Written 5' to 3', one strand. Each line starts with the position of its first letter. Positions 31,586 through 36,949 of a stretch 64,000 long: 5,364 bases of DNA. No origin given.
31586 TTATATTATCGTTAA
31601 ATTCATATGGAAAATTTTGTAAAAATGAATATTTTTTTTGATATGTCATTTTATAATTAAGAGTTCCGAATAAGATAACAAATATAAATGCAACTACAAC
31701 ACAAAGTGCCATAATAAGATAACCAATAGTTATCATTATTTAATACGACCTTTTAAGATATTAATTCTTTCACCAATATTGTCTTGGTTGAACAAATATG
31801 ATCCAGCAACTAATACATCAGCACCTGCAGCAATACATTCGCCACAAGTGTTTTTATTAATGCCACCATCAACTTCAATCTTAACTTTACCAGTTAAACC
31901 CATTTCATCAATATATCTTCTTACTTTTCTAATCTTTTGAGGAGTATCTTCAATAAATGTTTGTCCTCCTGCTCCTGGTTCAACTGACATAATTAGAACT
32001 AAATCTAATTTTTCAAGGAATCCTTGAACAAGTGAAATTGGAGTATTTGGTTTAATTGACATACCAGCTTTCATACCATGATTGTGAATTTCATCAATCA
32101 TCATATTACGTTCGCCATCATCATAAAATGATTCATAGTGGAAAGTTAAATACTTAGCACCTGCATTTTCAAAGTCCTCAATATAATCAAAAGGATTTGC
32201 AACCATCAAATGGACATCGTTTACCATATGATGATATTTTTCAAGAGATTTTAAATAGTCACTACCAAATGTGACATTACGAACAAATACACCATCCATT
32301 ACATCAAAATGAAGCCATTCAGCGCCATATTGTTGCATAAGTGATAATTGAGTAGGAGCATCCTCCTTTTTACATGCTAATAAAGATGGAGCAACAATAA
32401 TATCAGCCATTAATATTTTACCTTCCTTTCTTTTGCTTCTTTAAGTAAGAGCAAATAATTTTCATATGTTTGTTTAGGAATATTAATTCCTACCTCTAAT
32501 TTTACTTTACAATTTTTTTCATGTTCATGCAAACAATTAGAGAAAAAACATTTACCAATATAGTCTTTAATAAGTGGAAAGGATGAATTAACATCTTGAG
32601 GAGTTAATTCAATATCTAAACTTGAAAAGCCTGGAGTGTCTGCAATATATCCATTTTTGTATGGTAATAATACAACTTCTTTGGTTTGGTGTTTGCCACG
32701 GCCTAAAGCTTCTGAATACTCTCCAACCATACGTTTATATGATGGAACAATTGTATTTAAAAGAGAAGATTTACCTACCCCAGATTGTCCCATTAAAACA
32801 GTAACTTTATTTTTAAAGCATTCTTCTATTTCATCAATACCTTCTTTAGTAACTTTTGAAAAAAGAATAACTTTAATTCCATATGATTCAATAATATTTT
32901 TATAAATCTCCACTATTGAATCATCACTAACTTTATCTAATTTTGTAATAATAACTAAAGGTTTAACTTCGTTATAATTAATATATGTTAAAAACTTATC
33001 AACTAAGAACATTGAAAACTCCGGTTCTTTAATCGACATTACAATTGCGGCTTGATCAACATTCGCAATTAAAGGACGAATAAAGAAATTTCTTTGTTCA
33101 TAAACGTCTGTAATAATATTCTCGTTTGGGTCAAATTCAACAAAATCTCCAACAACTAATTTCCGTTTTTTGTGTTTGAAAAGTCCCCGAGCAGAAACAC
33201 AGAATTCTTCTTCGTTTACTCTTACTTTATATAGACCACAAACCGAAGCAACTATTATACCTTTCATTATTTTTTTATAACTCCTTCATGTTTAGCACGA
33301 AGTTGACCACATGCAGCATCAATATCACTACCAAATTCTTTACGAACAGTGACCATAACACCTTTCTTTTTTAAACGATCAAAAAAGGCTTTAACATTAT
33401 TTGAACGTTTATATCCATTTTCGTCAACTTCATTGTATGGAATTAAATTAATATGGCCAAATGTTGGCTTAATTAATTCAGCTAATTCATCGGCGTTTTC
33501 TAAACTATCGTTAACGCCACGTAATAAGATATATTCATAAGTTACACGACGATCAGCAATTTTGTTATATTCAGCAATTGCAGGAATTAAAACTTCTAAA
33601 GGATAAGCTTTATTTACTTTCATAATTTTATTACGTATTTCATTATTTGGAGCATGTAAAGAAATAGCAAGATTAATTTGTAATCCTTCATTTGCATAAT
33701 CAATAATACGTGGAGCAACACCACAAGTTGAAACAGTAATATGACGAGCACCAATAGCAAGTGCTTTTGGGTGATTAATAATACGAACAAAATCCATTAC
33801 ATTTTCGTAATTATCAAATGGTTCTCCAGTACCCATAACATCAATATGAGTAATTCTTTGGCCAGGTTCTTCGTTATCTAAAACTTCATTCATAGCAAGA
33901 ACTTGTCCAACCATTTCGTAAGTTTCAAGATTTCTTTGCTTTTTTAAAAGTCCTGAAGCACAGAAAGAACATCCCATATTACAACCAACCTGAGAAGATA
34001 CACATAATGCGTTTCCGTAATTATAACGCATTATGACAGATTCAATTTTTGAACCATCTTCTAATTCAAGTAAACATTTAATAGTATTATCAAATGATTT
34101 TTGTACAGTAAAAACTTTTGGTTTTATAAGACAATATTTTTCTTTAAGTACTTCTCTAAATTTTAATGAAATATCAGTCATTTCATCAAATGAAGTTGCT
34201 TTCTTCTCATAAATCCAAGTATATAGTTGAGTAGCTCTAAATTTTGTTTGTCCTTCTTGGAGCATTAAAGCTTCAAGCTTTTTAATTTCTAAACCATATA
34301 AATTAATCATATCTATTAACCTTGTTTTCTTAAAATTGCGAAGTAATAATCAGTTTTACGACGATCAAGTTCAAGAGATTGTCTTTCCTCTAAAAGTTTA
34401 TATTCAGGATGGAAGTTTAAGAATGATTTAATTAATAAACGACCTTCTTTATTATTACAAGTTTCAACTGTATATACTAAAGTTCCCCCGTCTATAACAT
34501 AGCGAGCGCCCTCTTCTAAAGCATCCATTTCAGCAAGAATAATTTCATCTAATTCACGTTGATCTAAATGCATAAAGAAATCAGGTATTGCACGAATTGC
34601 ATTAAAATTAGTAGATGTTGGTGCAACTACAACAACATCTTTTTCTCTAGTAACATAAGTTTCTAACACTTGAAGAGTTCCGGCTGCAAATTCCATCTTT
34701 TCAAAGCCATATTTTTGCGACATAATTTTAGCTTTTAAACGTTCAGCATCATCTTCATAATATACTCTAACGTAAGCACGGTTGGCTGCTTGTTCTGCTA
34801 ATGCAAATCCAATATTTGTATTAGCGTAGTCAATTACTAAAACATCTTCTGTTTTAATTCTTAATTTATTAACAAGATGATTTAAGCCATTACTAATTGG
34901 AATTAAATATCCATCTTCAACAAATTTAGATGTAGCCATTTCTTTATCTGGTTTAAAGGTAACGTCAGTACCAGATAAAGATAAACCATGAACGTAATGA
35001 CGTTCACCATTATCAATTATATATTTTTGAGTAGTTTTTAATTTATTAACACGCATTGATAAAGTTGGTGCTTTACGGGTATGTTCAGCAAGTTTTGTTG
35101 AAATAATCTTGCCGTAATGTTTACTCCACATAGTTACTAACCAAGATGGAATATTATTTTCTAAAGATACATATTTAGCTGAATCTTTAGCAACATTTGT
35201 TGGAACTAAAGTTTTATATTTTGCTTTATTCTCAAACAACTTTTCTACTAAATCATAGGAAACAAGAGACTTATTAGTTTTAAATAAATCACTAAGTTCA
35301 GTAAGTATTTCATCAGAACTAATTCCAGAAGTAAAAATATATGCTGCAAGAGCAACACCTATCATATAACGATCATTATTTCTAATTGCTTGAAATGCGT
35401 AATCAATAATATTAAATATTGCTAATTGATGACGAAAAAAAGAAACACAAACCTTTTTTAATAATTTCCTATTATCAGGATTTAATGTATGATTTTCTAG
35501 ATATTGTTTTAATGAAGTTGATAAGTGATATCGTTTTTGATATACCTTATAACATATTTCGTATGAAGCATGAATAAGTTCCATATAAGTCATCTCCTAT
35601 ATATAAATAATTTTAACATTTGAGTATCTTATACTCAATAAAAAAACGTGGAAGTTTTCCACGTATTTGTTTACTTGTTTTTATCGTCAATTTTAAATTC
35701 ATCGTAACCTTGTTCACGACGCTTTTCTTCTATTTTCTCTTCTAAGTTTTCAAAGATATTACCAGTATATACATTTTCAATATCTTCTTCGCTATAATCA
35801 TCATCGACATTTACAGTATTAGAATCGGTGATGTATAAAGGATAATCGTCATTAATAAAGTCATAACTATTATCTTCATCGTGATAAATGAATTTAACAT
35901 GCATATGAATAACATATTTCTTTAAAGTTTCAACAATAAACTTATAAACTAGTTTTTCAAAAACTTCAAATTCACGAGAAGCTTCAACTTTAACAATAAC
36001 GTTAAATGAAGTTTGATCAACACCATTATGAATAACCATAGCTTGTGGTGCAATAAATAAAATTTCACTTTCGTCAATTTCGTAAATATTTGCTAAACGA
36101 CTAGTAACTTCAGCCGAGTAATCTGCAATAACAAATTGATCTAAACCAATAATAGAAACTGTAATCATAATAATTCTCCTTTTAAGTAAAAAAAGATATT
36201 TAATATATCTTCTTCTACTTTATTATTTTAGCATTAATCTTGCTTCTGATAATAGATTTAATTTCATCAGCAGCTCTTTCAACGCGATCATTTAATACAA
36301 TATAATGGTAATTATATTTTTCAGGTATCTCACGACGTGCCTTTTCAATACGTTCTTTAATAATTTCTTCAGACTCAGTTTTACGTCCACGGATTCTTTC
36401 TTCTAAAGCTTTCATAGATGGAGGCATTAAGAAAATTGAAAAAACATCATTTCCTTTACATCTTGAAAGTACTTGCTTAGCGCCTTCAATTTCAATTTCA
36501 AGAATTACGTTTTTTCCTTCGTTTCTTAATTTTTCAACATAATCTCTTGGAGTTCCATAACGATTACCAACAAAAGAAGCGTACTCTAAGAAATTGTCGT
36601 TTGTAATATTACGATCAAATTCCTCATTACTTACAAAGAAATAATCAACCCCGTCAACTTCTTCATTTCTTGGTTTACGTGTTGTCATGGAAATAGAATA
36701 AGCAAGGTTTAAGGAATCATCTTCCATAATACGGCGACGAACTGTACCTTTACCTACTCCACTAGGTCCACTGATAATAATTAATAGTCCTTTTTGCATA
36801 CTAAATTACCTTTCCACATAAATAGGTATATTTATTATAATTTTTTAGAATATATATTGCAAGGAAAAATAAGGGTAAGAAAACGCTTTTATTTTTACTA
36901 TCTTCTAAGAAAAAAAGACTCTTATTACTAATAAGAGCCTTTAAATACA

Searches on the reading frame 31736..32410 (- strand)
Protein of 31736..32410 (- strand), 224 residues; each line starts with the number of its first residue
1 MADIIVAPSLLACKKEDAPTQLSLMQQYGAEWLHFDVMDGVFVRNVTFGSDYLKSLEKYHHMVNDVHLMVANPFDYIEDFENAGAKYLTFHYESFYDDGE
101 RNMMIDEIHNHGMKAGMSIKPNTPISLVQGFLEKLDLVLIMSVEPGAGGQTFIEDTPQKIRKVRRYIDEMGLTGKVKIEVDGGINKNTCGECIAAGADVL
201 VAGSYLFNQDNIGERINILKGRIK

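Call 68: search_protein_families(library=pfam, proteins=[window:31736-32410:-], max_evalue=0.00001)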
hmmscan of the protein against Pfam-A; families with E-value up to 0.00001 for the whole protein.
window:31736-32410:- (224 aa): 1 family
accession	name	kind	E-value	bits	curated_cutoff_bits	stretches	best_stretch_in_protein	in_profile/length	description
PF00834.25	Ribul_P_3_epim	-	6.9e-65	218.6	21.1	1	6-207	2-198/198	Ribulose-phosphate 3 epimerase family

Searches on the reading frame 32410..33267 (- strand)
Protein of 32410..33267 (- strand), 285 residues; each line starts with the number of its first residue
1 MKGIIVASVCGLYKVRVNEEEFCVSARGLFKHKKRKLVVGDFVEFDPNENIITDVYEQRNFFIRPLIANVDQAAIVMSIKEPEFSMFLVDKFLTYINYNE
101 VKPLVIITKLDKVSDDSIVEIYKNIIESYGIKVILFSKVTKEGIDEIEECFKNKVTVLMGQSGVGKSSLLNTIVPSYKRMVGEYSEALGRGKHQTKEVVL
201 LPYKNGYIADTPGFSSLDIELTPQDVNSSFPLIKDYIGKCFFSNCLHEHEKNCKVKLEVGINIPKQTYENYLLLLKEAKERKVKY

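Call 68: search_protein_families(library=pfam, proteins=[window:32410-33267:-], max_evalue=0.00001)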
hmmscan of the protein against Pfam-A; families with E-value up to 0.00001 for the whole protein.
window:32410-33267:- (285 aa): 3 families
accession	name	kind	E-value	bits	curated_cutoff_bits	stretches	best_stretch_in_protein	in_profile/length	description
PF03193.22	RsgA_GTPase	-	6.8e-51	173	30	1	57-219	3-173/174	RsgA GTPase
PF16745.11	RsgA_N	-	1.8e-10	40.9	27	1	2-49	1-48/54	RsgA N-terminal domain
PF01926.29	MMR_HSR1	-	4.9e-06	27.1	21.9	0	157-219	3-57/113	50S ribosome-binding GTPase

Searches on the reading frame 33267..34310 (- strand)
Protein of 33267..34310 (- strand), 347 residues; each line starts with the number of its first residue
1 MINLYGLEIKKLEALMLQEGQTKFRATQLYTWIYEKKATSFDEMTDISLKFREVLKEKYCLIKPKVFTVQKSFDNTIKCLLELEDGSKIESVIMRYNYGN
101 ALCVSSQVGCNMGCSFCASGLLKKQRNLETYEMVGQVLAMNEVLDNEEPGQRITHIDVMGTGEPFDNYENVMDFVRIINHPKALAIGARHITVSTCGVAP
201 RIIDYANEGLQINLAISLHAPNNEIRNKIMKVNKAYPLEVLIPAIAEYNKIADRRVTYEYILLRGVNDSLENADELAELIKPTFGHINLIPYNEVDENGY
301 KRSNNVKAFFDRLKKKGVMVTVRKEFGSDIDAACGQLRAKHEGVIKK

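Call 68: search_protein_families(library=pfam, proteins=[window:33267-34310:-], max_evalue=0.00001)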
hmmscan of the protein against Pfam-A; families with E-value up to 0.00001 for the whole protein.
window:33267-34310:- (347 aa): 2 families
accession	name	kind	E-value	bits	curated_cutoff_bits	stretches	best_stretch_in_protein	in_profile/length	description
PF21016.3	RlmN_N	-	1.5e-17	63.5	24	1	2-60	1-59/60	Ribosomal RNA large subunit methyltransferase N-terminal domain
PF04055.27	Radical_SAM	-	1.6e-15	58.1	29.5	1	105-273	2-162/166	Radical SAM superfamily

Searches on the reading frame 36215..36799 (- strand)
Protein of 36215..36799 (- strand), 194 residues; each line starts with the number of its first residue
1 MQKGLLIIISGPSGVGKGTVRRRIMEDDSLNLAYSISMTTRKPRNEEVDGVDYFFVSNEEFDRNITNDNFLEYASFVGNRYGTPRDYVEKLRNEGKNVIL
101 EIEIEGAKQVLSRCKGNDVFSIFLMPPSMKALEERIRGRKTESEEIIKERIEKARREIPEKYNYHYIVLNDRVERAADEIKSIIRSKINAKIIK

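Call 68: search_protein_families(library=pfam, proteins=[window:36215-36799:-], max_evalue=0.00001)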
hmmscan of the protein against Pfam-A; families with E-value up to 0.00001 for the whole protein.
window:36215-36799:- (194 aa): 1 family
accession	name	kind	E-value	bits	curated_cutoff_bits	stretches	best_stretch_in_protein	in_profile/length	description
PF00625.27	Guanylate_kin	-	5.7e-49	166.7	25.2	1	6-186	4-181/182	Guanylate kinase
